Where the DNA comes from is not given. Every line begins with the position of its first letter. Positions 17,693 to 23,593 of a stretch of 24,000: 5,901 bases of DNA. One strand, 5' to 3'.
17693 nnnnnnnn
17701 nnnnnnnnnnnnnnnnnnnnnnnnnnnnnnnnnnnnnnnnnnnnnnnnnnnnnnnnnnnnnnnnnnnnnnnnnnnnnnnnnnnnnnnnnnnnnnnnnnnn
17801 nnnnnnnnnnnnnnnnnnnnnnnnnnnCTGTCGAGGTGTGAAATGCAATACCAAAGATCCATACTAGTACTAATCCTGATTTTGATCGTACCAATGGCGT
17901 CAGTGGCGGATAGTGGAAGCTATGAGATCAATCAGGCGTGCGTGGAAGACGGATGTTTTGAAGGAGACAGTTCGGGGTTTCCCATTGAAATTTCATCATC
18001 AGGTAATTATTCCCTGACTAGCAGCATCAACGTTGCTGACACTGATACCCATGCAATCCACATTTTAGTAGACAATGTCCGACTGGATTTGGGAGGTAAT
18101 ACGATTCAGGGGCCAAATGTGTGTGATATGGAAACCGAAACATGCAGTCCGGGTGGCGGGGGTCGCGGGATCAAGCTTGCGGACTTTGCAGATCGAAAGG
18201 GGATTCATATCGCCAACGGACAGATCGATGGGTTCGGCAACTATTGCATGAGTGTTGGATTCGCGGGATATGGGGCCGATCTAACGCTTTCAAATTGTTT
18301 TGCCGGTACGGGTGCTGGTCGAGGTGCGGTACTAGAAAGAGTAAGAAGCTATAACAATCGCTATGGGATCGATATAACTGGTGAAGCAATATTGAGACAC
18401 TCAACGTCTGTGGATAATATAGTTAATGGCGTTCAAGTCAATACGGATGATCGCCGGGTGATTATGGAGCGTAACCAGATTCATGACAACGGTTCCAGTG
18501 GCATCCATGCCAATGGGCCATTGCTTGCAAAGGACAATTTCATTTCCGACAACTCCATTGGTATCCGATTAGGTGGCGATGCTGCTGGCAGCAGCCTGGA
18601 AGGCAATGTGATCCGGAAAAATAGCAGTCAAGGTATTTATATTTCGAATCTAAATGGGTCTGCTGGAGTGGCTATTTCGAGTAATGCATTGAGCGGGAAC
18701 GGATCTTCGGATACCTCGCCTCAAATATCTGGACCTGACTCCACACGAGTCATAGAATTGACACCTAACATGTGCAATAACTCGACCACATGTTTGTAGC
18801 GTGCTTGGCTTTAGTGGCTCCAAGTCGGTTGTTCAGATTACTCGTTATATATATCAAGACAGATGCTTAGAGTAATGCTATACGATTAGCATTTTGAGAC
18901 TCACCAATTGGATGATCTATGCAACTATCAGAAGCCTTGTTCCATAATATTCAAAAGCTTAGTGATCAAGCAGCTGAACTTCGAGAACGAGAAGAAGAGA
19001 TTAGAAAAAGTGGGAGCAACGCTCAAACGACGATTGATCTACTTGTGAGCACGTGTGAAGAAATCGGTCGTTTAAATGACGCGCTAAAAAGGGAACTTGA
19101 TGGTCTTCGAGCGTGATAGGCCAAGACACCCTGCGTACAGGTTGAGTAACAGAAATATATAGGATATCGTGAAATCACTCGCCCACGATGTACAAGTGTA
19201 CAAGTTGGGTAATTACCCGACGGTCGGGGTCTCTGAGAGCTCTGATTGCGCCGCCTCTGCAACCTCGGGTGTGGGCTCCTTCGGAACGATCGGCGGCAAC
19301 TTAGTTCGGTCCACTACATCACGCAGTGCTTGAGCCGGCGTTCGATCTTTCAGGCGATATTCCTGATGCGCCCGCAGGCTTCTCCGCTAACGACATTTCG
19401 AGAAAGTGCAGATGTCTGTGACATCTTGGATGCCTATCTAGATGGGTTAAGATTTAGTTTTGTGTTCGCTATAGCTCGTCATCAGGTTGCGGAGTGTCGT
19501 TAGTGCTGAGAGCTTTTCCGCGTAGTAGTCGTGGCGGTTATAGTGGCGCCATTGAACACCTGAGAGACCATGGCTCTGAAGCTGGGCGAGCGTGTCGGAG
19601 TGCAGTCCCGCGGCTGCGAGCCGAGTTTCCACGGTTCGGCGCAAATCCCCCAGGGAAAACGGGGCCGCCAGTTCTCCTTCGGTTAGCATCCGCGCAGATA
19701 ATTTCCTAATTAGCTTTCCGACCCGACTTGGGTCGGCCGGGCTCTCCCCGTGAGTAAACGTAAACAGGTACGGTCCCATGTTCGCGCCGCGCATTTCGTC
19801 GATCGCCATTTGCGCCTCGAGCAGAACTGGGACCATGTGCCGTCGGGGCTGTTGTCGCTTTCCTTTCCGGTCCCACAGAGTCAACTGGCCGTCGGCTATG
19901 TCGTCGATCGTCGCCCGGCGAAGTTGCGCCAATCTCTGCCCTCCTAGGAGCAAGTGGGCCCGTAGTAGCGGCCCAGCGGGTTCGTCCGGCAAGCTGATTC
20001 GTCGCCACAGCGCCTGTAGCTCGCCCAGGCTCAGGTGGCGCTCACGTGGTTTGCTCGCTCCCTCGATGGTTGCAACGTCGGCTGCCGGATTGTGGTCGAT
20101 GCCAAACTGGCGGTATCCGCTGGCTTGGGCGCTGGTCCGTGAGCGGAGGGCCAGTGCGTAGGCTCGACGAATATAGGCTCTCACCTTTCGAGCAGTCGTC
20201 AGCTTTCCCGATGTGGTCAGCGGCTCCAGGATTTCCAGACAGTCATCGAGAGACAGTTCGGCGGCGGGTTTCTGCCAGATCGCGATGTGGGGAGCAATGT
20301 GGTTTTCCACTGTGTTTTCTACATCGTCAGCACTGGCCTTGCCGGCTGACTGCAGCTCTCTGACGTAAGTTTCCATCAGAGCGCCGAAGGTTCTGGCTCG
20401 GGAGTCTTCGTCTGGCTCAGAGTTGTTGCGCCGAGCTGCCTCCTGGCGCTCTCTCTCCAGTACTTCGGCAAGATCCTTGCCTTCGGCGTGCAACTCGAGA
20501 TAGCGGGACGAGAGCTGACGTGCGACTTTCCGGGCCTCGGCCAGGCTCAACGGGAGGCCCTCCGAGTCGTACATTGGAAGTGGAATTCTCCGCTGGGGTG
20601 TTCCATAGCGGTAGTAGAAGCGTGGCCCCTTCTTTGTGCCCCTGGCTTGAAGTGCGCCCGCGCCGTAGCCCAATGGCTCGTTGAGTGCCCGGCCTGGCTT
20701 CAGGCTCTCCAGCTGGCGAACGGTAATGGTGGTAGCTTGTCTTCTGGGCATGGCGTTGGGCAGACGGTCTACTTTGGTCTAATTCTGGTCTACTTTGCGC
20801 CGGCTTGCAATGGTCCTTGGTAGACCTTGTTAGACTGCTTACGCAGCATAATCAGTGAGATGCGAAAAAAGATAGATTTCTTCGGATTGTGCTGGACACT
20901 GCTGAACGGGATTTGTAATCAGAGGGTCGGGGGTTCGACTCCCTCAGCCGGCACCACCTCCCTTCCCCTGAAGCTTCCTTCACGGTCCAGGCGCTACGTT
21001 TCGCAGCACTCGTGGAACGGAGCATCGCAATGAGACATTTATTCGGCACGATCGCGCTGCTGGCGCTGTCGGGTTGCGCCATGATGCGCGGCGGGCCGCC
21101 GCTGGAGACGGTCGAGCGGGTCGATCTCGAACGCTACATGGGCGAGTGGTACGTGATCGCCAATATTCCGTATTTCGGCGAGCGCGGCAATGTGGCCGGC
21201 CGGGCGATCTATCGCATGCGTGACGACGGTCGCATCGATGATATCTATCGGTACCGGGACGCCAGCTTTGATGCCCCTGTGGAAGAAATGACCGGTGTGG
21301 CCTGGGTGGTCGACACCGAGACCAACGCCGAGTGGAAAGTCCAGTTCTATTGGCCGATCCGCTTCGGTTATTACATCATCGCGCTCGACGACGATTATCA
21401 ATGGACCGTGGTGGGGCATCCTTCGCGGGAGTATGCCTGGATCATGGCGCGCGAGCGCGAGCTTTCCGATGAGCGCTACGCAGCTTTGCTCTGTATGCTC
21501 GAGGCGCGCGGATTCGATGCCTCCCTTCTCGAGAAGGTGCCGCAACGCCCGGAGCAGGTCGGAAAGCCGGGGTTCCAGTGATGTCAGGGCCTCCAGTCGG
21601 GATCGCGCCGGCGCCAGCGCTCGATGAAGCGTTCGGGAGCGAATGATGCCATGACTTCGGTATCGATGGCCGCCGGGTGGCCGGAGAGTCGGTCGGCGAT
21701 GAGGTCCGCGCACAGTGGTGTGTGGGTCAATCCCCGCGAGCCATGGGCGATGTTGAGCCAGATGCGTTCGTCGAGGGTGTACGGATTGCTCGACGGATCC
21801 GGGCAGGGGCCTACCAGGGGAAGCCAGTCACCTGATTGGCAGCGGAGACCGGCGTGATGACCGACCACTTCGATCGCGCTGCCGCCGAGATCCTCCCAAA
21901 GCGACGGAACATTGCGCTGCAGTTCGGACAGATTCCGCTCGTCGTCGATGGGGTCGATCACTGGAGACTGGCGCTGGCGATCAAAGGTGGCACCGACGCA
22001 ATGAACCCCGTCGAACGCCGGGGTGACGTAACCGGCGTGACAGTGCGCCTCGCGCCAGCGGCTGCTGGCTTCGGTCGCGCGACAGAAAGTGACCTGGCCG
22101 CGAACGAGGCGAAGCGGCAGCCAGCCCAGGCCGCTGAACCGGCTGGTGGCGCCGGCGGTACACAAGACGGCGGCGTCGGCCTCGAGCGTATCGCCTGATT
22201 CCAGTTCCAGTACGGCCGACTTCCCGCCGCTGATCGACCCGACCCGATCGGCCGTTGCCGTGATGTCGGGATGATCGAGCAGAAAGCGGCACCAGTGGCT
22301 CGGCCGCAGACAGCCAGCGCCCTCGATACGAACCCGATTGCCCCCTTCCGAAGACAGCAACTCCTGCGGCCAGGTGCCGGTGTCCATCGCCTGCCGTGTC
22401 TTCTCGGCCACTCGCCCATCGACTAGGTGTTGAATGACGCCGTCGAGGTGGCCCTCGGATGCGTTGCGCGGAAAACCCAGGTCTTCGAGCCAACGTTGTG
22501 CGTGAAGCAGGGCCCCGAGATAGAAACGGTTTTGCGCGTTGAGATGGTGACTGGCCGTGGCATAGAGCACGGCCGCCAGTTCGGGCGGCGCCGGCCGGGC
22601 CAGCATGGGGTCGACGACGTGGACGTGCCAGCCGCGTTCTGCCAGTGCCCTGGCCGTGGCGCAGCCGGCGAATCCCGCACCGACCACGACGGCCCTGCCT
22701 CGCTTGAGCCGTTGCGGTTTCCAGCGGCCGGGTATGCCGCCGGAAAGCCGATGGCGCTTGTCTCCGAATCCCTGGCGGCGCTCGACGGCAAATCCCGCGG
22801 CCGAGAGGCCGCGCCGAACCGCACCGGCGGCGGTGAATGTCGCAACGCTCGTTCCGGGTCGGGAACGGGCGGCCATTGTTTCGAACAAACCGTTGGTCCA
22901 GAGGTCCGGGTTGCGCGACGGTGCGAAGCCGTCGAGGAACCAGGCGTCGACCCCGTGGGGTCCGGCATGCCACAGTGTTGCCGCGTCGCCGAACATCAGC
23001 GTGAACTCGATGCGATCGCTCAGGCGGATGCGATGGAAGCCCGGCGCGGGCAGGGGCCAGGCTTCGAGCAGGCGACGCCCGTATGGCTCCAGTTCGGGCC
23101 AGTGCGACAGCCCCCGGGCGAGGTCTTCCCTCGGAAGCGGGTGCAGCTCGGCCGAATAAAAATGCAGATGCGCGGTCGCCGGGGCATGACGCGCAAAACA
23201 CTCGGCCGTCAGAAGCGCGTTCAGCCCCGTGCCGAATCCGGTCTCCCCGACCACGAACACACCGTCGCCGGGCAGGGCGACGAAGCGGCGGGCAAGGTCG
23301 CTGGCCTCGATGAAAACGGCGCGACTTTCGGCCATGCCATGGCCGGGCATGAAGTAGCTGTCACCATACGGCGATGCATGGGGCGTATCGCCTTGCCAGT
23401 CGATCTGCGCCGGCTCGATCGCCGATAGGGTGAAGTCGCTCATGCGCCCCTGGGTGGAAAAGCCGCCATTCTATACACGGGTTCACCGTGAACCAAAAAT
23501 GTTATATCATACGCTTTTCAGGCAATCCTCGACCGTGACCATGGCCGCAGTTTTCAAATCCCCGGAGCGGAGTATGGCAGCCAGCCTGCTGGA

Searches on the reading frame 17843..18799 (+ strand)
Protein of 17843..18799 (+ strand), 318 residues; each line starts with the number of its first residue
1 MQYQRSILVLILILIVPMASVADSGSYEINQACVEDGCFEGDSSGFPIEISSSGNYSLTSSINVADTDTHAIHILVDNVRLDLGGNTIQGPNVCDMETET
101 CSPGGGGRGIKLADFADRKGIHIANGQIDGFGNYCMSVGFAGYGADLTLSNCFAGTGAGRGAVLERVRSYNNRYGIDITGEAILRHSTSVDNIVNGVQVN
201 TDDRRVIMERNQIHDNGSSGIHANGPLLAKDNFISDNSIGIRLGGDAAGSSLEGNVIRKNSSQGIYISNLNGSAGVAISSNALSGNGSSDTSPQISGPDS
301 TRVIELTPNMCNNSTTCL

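Call 5: search_protein_families(library=pfam, proteins=[window:17843-18799:+], max_evalue=0.01)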
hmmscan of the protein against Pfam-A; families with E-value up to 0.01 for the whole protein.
window:17843-18799:+ (318 aa): 2 families
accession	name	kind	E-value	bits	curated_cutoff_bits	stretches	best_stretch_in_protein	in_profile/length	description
PF13229.12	Beta_helix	-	5.9e-09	36.2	25.9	1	162-287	11-138/158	Right handed beta helix region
PF05048.19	NosD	-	0.0019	18.1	23.6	1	229-286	73-126/212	Periplasmic copper-binding protein (NosD)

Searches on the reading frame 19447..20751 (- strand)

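Call 5: search_protein_families(library=pfam, proteins=[window:19447-20751:-], max_evalue=0.01)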
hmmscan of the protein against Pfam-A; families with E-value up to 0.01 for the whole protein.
window:19447-20751:- (434 aa): 2 families
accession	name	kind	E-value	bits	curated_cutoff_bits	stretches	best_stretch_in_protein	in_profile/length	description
PF22022.2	Phage_int_M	-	1.7e-07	31.8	27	1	123-202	2-80/96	Phage integrase central domain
PF00589.27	Phage_integrase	-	0.0004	20.7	27.1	1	268-408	32-169/172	Phage integrase family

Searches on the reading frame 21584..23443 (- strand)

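Call 5: search_protein_families(library=pfam, proteins=[window:21584-23443:-], max_evalue=0.01)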
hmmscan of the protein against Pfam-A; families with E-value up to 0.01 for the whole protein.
window:21584-23443:- (619 aa): 10 families
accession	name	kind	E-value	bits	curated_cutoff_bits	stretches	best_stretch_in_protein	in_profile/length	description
PF05430.17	Methyltransf_30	-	4.7e-37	127.1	22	1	117-235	2-121/124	S-adenosyl-L-methionine-dependent methyltransferase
PF01266.30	DAO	-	2.9e-27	96.6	27.9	1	251-585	2-353/353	FAD dependent oxidoreductase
PF13450.12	NAD_binding_8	-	5.4e-05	23.8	21.9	1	253-278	1-26/68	NAD(P)-binding Rossmann-like domain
PF13454.12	NAD_binding_9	-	7.3e-05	23.2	21.8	0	252-302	1-52/155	FAD-NAD(P)-binding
PF07992.20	Pyr_redox_2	-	9.2e-05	22.4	26.1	1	241-290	140-186/291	Pyridine nucleotide-disulphide oxidoreductase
PF00070.33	Pyr_redox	-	0.0012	19.8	22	1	250-279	1-30/82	Pyridine nucleotide-disulphide oxidoreductase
PF13241.12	NAD_binding_7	-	0.005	17.8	22.1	0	246-286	5-45/104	Putative NAD(P)-binding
PF01134.28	GIDA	-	0.0057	16.2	22.1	0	252-277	3-28/391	Glucose inhibited division protein A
PF21799.2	MurD-like_N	-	0.0081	16.8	27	0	251-292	3-41/88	Mur ligase MurD-like, N-terminal domain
PF00890.30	FAD_binding_2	-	0.0089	15.7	20.4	0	251-278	2-29/414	FAD binding domain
